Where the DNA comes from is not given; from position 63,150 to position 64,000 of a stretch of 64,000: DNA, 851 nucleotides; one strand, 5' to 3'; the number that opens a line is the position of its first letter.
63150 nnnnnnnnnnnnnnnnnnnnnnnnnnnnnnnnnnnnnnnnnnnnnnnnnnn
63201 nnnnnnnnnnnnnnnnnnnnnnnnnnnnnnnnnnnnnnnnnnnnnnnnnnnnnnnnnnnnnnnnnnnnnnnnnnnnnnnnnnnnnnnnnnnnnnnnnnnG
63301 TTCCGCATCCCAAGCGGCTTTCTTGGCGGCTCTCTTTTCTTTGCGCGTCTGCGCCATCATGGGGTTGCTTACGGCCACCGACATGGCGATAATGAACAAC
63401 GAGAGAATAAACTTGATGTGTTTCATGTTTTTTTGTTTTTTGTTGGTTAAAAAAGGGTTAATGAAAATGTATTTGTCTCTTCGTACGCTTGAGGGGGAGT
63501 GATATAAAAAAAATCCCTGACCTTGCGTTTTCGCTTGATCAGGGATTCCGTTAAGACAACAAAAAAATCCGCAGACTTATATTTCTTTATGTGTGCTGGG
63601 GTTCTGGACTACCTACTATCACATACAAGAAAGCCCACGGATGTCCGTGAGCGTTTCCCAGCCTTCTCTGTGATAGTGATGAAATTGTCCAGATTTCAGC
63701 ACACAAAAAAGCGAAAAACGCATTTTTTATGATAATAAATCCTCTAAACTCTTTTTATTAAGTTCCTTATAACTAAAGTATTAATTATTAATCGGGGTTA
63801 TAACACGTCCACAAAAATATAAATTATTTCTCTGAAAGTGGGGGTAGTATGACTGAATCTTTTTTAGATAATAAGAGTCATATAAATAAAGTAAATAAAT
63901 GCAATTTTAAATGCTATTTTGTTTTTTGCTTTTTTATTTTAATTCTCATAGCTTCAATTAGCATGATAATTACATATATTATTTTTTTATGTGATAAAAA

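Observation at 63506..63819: Second copy of the same promoter-leader module, with compensatory stem changes and a strong terminator, controlling an unrelated surface-protein operon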

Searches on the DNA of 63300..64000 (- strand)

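Call 5: search_rna_families(source=window, start=63300, end=64000, threshold=evalue, max_evalue=10, show_alignments=3)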
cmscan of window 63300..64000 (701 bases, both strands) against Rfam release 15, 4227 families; matches with E-value up to 10: 2.
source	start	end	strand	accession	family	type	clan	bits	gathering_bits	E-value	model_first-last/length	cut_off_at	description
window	63501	63589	-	RF02554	ppoRNA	Gene; rRNA;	-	24.7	99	0.039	1-98/98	no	mt-5S-like P. polycephalum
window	63423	63545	-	RF04310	nqrA-II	Cis-reg;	-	15.2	55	8.9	1-174/174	no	nqrA-II ncRNA motif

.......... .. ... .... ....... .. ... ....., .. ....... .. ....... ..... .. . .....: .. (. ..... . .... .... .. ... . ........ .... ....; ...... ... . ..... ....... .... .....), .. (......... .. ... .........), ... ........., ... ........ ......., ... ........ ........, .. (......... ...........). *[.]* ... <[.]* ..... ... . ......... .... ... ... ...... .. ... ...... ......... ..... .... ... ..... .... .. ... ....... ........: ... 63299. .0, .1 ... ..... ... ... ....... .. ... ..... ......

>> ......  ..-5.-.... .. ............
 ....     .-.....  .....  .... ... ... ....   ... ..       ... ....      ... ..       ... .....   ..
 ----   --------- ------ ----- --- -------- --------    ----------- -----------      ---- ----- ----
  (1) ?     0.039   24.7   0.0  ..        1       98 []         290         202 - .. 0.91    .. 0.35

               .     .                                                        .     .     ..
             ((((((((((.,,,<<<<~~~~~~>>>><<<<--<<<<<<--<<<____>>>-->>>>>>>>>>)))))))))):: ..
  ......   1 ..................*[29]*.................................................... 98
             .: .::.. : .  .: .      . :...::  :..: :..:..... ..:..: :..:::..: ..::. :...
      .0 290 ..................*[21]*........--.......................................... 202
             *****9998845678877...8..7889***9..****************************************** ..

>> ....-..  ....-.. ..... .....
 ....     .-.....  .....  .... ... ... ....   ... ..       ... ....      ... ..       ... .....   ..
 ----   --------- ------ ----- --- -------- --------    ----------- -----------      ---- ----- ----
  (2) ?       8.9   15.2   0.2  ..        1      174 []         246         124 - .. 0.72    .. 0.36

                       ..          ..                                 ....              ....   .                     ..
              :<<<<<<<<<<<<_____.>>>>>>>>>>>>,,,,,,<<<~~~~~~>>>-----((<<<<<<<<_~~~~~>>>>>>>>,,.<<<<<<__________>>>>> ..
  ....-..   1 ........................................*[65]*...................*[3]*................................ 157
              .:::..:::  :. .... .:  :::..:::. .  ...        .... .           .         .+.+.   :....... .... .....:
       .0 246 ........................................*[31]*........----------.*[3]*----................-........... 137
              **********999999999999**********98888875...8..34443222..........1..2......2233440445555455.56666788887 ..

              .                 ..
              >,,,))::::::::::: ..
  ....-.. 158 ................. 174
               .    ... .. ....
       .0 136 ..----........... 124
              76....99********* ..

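Call 34: build_rna_model(alignment_id=A2)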
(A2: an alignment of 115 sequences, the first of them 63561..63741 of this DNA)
Model R1 built from alignment A2 (115 sequences, 272 columns); structure: RNAalifold consensus.
model positions 187; base pairs 25; branch points 1; effective number of sequences 6.1; information 0.59 bits per position. Calibrated on 0.2 Mb of random sequence (short: E-values are rough).
structure used (alignment columns):
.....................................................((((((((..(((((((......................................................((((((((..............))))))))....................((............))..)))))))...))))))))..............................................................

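Call 35: search_with_rna_model(model_id=R1, source=window, max_evalue=10, show_alignments=4)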
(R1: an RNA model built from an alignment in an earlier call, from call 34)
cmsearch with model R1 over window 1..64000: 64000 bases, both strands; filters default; matches with E-value up to 10: 5.
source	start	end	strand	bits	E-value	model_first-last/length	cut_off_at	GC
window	63562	63740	-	133.8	1.5e-24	1-187/187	no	0.39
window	36088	36255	-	116.5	4.1e-21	1-187/187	no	0.42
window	63556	63728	+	31.2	0.00033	1-187/187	no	0.41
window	36076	36244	+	20.6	0.041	1-187/187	no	0.42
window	63884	63932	-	12.9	1.4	1-187/187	no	0.16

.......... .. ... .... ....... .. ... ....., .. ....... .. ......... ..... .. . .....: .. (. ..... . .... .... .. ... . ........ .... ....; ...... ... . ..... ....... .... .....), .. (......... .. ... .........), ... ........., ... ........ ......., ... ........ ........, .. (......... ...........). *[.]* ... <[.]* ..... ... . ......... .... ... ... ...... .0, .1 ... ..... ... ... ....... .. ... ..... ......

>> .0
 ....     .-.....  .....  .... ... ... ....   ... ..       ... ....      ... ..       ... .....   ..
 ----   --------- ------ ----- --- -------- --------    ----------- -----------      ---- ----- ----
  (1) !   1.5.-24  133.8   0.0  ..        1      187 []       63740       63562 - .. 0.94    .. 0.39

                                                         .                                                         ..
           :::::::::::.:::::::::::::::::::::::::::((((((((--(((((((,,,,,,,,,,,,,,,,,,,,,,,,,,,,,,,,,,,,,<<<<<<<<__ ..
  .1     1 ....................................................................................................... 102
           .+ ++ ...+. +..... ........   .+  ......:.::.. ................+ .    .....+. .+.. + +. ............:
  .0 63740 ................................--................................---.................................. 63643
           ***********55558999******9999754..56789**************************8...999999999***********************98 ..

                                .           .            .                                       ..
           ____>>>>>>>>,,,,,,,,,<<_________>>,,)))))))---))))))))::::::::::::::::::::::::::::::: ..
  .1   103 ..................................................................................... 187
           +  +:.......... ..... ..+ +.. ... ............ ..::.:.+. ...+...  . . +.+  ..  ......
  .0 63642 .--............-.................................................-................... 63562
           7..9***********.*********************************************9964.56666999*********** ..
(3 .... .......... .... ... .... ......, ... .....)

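Call 37: search_with_rna_model(model_id=R1, sources=[L001, L002, L003, L004, L005, L006, L007, L008, L009, L010, L011, L012, L013, L014, L015, L016, L017, L018, L019, L020, L021, L022, L023, L024, L025, L026, L027, L028, L029, L030, L031, L032, L033, L034, L035, L036, L037, L038, L039, L040, L041, L042, L043, L044, L045, L046, L047, L048, L049, L050, L051, L052, L053, L054, L055, L056, L057, L058, L059, L060, L061, L062, L063, L064, L065, L066, L067, L068, L069, L070, L071, L072, L073, L074, L075, L076, L077, L078, L079, L080, L081, L082, L083, L084, L085, L086, L087, L088, L089, L090, L091, L092, L093, L094, L095, L096, L097, L098, L099, window], max_evalue=0.001, make_alignment=true)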
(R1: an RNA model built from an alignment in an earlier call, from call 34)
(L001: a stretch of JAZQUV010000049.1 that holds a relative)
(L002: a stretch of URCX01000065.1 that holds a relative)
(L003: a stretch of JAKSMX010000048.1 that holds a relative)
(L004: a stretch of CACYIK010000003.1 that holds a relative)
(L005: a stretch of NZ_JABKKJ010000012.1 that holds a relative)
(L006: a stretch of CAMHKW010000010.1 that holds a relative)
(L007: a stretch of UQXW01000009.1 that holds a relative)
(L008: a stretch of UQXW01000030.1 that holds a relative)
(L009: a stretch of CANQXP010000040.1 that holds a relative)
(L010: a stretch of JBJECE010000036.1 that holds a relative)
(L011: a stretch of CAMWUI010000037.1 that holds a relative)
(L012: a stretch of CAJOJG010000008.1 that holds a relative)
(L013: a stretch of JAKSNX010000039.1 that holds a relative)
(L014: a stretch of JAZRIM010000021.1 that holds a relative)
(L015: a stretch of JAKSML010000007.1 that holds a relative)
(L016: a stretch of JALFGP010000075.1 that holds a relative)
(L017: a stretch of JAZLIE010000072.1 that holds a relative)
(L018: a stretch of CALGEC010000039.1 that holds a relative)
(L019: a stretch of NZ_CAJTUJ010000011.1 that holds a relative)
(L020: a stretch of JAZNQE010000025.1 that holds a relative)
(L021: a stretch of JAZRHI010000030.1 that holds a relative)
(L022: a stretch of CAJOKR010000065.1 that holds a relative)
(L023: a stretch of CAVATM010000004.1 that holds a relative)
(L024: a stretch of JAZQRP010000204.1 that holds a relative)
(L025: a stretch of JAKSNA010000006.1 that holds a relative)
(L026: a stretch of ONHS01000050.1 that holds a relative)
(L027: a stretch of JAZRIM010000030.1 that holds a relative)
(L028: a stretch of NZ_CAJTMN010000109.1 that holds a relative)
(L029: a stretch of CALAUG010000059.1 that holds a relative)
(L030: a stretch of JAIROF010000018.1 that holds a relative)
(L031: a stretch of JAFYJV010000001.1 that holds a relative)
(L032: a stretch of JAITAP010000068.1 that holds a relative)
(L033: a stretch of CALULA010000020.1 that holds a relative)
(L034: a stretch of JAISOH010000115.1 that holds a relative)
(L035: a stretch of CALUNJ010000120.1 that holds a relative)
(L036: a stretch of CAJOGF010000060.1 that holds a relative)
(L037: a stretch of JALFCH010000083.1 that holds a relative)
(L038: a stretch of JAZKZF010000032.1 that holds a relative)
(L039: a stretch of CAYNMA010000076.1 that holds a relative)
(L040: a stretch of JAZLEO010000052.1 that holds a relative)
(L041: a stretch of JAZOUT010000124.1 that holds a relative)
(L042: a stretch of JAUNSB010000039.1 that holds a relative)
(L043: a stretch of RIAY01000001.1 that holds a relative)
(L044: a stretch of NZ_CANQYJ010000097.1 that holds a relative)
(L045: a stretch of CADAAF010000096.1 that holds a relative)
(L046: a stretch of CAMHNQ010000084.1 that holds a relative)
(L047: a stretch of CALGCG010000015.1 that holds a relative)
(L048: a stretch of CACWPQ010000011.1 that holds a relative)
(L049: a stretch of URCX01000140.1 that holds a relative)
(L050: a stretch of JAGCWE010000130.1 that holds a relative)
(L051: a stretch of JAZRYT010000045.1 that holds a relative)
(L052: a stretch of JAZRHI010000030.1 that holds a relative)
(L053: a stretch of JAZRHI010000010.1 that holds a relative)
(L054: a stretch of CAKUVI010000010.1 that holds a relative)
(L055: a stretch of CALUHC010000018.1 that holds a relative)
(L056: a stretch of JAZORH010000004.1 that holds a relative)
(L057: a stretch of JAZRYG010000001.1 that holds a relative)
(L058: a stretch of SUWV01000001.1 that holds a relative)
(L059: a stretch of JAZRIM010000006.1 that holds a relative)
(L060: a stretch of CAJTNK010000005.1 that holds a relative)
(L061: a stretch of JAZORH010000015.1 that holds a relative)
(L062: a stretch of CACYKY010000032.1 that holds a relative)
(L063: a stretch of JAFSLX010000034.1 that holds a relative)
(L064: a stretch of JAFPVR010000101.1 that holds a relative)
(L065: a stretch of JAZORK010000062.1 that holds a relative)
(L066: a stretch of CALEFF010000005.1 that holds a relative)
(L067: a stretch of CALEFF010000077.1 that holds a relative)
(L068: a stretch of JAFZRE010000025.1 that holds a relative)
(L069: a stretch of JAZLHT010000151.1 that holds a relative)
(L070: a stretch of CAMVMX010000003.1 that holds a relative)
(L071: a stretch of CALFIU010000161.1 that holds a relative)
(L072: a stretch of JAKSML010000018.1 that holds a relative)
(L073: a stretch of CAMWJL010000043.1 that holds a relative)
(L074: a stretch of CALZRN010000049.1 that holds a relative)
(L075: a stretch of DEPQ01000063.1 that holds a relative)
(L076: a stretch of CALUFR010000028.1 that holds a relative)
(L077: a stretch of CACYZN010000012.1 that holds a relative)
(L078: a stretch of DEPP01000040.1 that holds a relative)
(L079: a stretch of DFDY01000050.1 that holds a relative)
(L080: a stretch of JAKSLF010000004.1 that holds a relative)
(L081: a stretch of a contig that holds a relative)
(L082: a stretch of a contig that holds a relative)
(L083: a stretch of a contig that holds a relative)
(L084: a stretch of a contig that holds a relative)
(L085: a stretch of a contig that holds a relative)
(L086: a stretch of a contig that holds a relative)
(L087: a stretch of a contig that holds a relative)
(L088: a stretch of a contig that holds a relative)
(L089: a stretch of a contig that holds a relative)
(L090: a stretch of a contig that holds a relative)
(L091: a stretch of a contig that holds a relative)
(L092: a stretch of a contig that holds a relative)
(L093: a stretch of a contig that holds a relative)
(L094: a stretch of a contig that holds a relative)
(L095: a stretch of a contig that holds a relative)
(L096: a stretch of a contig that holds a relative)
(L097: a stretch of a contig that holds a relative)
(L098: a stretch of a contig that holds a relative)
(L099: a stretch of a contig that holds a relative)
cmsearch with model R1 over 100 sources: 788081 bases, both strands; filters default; matches with E-value up to 0.001: 109.
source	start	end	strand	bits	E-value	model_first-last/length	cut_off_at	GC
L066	18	202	-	171.7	5.9e-31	1-187/187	no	0.35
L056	5884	6069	+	171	7.9e-31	1-187/187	no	0.33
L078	5216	5402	-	166.1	7.6e-30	1-187/187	no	0.34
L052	727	912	-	166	7.8e-30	1-187/187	no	0.33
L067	5478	5663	-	166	7.8e-30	1-187/187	no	0.33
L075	192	373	+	165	1.2e-29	1-187/187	no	0.34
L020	4956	5141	-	164.9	1.3e-29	1-187/187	no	0.32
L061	5797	5982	-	164.9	1.3e-29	1-187/187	no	0.33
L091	2018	2200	-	163.4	2.6e-29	1-187/187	no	0.33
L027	290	472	+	163.3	2.7e-29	1-187/187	no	0.33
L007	6960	7150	-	162.1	4.7e-29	1-187/187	no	0.35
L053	5302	5483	-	161.9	5.1e-29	1-187/187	no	0.34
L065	1674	1860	-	161.3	6.6e-29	1-187/187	no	0.33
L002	4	191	+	161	7.7e-29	1-187/187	no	0.34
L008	6676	6861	+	159.9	1.3e-28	1-187/187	no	0.35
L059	7658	7842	-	159.7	1.4e-28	1-187/187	no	0.34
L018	127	311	+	158.8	2.1e-28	1-187/187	no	0.34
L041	4119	4312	+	150.5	9.4e-27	1-187/187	no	0.37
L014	1377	1560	-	150.4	9.6e-27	1-187/187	no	0.38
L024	5637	5830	-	149.4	1.6e-26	1-187/187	no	0.38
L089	205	388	+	148.1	2.8e-26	1-187/187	no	0.37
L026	7772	7950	-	146.7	5.3e-26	1-187/187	no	0.34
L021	2456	2637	-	146.2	6.6e-26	1-187/187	no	0.34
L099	5390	5561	-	145.6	8.5e-26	1-187/187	no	0.38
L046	2710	2880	-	144.6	1.4e-25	1-187/187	no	0.36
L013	5222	5419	+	143.1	2.8e-25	1-187/187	no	0.35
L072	364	538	+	143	2.9e-25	1-187/187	no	0.41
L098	7309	7479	-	142.6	3.5e-25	1-187/187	no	0.42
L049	917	1100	-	142.2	4.2e-25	1-187/187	no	0.38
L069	5138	5333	-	142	4.5e-25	1-187/187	no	0.36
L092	4414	4583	+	141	7e-25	1-187/187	no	0.4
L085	1012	1210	-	140.9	7.3e-25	1-187/187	no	0.36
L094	2130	2300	+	140.8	7.7e-25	1-187/187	no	0.41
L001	5020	5217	+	140.4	9.3e-25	1-187/187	no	0.36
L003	1462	1657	-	139.9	1.2e-24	1-187/187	no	0.36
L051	3929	4102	+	139.6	1.3e-24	1-187/187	no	0.41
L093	2382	2575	-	139.3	1.5e-24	1-187/187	no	0.38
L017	490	687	+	137.8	3e-24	1-187/187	no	0.36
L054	5438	5614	-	137.8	3.1e-24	1-187/187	no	0.34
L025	7681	7851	+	137.4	3.7e-24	1-187/187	no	0.41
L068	1005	1174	-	136.9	4.6e-24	1-187/187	no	0.38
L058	2498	2691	-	136.1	6.5e-24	1-187/187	no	0.37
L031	460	634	-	134.7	1.3e-23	1-187/187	no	0.44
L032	3901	4073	+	134.1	1.6e-23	1-187/187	no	0.36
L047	2663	2843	-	133.5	2.2e-23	1-187/187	no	0.42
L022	1689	1864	-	132.8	3e-23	1-187/187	no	0.41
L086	1356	1531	-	131.7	4.8e-23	1-187/187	no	0.41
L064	3970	4145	+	131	6.8e-23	1-187/187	no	0.41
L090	7559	7739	-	130.7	7.8e-23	1-187/187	no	0.41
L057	4264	4433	-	130.5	8.4e-23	1-187/187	no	0.34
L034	1136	1328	-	130.3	9.3e-23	1-187/187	no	0.35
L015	4271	4443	-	129.6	1.3e-22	1-187/187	no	0.42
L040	4413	4608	-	128.5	2.1e-22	1-187/187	no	0.38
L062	581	752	+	127.7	3e-22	1-187/187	no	0.41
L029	7210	7399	-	127.6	3.2e-22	1-187/187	no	0.36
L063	1911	2090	-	127.4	3.5e-22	1-187/187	no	0.47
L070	3708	3887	+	126.8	4.6e-22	1-187/187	no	0.43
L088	4599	4779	-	126.7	4.9e-22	1-187/187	no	0.43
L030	736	914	+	126.6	5e-22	1-187/187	no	0.38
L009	4198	4381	+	124.9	1.1e-21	1-187/187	no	0.43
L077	6584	6763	+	124.8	1.2e-21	1-187/187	no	0.46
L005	200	388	-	124.7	1.2e-21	1-187/187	no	0.38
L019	7275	7458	+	124.6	1.2e-21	1-187/187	no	0.42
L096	121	291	+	124.2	1.5e-21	1-187/187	no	0.41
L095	71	240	+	123.7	1.8e-21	1-187/187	no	0.43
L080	4259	4454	+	123.2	2.4e-21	1-187/187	no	0.45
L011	3106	3294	+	121.6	4.9e-21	1-187/187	no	0.4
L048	4891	5058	+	121.5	5.1e-21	1-187/187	no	0.4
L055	2451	2636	-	121.3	5.6e-21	1-187/187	no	0.4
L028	4660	4843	+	120.7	7.3e-21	1-187/187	no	0.42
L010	4487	4681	-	120.6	7.7e-21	1-187/187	no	0.38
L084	6759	6953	-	120.6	7.7e-21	1-187/187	no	0.38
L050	7728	7922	+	120.5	8.3e-21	1-187/187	no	0.4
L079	1731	1899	+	119.8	1.1e-20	1-187/187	no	0.44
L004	5525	5692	+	119.2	1.4e-20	1-187/187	no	0.38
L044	6278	6461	+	118.8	1.8e-20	1-187/187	no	0.43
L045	1500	1693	-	118.7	1.8e-20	1-187/187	no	0.43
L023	7158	7355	+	117.8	2.8e-20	1-187/187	no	0.42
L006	5750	5944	+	116.3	5.5e-20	1-187/187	no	0.38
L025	1321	1493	-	115.6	7.7e-20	1-187/187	no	0.36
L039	3692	3884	-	115.2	9.3e-20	1-187/187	no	0.4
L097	142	310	+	114.3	1.4e-19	1-187/187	no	0.43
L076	2801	2990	+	112.7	2.8e-19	1-187/187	no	0.45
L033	5992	6183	-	110.7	7.1e-19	1-187/187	no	0.45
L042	2675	2867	+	109.6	1.2e-18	1-187/187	no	0.39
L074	5837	6030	+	109.1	1.5e-18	1-187/187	no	0.36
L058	5461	5655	+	106.2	5.5e-18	1-187/187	no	0.42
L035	5895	6085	+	105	9.7e-18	1-187/187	no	0.46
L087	6067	6262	-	104.1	1.4e-17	1-187/187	no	0.39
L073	621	813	-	104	1.5e-17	1-187/187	no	0.42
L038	6743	6937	+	103.9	1.6e-17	1-187/187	no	0.4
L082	4411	4578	-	97.6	2.8e-16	1-187/187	no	0.43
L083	5122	5313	-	94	1.5e-15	1-187/187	no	0.38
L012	4778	4971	-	93.8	1.6e-15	1-187/187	no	0.38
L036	6694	6883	+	92.2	3.3e-15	1-187/187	no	0.42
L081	198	369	+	91.1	5.3e-15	1-187/187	no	0.37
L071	18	208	-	89.5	1.1e-14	1-187/187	no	0.45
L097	5932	6118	+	74.8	9.1e-12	1-187/187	no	0.43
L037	7530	7702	+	69.1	1.2e-10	1-187/187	no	0.49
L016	3784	3962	-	68.4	1.7e-10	1-187/187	no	0.5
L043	1448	1624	+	64.3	1.1e-09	1-187/187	no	0.41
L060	4423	4604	+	63.2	1.8e-09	1-187/187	no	0.42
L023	5436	5669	+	54.8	8.2e-08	1-187/187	no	0.42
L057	4253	4422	+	36.7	0.00032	1-187/187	no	0.35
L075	204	385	-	36.1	0.00042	1-187/187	no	0.32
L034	1127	1317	+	34.5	0.00086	1-187/187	no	0.36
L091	2008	2189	+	34.5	0.00087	1-187/187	no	0.34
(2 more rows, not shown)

Alignment A4: 109 matches aligned to the model, 326 columns, each read 5' to 3' on its own strand. Consensus structure (alignment columns), stored with it:
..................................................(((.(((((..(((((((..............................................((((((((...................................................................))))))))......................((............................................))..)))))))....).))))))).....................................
